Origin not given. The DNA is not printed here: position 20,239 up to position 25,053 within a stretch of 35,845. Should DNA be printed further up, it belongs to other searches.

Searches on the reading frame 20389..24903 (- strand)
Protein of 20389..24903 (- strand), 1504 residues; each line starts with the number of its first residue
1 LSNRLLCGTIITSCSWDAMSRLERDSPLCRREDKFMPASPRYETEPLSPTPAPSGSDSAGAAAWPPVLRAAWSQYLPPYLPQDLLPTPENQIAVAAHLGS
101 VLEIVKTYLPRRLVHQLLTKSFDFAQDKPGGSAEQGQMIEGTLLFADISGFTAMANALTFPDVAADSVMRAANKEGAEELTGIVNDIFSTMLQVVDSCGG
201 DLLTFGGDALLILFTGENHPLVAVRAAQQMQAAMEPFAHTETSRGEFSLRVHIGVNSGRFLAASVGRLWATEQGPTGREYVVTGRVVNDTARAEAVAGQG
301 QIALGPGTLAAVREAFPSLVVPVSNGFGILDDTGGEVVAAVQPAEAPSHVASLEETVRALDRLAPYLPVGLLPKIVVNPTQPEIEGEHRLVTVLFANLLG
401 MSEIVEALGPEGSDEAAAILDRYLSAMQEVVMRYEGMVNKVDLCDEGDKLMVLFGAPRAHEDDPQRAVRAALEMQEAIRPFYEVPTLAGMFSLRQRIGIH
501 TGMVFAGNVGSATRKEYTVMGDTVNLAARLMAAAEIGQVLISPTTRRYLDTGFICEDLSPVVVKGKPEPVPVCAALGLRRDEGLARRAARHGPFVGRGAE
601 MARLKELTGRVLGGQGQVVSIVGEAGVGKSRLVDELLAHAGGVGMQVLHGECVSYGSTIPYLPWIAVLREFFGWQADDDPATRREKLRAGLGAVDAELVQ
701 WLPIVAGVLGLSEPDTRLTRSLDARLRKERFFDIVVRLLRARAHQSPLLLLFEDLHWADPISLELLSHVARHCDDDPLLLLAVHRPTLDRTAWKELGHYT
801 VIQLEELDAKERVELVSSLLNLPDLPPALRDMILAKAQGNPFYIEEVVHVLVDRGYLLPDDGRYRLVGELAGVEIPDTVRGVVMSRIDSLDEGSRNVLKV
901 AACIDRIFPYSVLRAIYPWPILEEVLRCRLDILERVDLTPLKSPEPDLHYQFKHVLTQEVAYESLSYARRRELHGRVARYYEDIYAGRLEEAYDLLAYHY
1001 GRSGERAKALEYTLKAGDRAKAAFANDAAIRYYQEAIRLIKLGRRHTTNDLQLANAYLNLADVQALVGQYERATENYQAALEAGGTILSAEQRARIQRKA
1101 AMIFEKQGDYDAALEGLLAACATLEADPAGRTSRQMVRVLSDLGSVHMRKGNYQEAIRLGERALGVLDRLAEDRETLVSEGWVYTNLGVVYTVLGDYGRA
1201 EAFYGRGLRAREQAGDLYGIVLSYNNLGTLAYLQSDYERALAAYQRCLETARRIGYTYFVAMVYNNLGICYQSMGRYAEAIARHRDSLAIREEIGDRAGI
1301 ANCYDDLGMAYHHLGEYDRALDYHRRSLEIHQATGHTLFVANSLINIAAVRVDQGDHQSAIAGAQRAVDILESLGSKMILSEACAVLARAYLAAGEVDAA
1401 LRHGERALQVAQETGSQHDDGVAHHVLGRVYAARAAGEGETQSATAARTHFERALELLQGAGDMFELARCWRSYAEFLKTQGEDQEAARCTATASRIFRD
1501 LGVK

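Call 23: search_protein_families(library=pfam, proteins=[window:20389-24903:-], max_evalue=0.001)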
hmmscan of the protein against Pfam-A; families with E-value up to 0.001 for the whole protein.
window:20389-24903:- (1504 aa): 16 families
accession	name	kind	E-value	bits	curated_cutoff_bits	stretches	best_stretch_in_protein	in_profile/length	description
PF13424.12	TPR_12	-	1e-64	215.1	30.1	7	1260-1332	2-76/77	Tetratricopeptide repeat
PF00211.25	Guanylate_cyc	-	1.2e-35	123.3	21.9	2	388-567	6-174/183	Adenylate and Guanylate cyclase catalytic domain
PF00515.34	TPR_1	-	3.2e-31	106.3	27.8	3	1223-1249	3-29/34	Tetratricopeptide repeat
PF13191.12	AAA_16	-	2.3e-29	103.5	32.6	1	593-780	1-166/167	AAA ATPase domain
PF13374.12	TPR_10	-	1.9e-27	94.9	27.5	3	1301-1333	2-34/42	Tetratricopeptide repeat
PF07719.23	TPR_2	-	9.8e-27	91.3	27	0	1223-1249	3-29/34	Tetratricopeptide repeat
PF13176.12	TPR_7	-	9.3e-22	75.7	27.9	1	1265-1298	3-36/36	Tetratricopeptide repeat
PF13181.12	TPR_8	-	8e-16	57.2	25.7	0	1223-1251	3-31/34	Tetratricopeptide repeat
PF13428.12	TPR_14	-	6.7e-09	36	23.5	0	1385-1410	5-30/44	Tetratricopeptide repeat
PF17874.7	TPR_MalT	-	9e-09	35.5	45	1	1307-1417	46-158/336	MalT-like TPR region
PF13431.12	TPR_17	-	1.5e-08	34.7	24.4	0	1262-1282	14-34/34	Tetratricopeptide repeat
PF24885.1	TPR_NPHP3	-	9.6e-08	32.1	100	1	1255-1373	93-215/239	Nephrocystin-3 TPR domain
PF10602.15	RPN7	-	2.8e-06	27.6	29.6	0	1300-1372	35-107/174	26S proteasome subunit RPN7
PF14938.12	SNAP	-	3.2e-05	24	25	0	1009-1159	34-177/282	Soluble NSF attachment protein, SNAP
PF12968.13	DUF3856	-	4.9e-05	23.8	27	0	1052-1091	5-46/143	Domain of Unknown Function (DUF3856)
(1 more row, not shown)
